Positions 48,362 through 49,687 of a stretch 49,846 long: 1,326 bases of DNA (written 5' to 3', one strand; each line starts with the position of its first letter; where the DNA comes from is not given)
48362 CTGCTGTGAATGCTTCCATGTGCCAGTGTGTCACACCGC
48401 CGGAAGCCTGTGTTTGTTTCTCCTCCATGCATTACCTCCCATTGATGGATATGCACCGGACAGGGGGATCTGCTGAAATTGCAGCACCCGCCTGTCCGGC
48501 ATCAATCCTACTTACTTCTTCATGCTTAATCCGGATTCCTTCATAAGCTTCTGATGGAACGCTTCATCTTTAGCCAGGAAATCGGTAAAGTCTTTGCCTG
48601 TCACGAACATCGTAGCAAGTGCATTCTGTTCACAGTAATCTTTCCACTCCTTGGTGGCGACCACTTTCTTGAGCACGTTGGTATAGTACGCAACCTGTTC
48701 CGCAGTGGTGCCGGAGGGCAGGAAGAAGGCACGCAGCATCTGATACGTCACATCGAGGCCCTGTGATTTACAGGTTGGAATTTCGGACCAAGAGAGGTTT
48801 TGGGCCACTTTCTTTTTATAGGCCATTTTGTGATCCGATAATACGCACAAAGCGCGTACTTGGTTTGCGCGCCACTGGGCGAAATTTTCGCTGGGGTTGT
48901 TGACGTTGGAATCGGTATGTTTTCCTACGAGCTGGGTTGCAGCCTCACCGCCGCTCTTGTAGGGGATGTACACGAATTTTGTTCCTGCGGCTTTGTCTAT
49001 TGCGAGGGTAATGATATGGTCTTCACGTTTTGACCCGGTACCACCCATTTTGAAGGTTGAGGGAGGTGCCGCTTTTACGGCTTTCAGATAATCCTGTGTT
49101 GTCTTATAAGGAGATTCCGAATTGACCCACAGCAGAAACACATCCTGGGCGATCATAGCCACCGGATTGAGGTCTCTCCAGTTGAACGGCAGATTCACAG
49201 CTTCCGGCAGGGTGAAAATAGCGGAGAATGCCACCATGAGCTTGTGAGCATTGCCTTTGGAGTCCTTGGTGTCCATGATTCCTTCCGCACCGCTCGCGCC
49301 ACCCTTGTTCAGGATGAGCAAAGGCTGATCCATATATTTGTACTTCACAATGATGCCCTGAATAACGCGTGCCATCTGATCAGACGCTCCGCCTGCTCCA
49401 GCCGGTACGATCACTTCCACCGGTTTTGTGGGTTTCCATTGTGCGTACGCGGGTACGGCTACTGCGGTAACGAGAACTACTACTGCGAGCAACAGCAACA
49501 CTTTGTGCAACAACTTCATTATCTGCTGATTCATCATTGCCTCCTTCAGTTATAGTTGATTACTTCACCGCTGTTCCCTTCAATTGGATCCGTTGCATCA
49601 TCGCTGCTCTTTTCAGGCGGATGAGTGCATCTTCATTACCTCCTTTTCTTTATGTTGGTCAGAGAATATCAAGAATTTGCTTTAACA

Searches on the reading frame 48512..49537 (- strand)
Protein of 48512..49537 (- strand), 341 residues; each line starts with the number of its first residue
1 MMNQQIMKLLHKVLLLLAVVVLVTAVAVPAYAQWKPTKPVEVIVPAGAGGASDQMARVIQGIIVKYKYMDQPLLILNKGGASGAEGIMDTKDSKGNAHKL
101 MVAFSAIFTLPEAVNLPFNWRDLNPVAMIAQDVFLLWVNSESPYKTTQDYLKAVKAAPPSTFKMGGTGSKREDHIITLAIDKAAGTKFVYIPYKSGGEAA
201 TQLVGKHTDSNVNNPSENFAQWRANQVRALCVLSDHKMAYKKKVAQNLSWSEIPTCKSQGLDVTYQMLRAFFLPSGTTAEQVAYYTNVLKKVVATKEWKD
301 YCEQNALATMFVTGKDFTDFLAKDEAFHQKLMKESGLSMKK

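Call 19: search_protein_families(library=pfam, proteins=[window:48512-49537:-])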
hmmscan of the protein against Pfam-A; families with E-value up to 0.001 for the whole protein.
window:48512-49537:- (341 aa): 1 family
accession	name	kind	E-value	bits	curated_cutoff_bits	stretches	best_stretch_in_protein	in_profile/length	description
PF03401.19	TctC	-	7.2e-28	98.3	27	1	67-337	11-274/274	Tripartite tricarboxylate transporter family receptor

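Call 45: find_encoding_contigs(protein=window:48512-49537:-, flank=10000, max_places=3)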
Protein window:48512-49537:- (341 aa): no gene with exactly this product is on record in the collection.
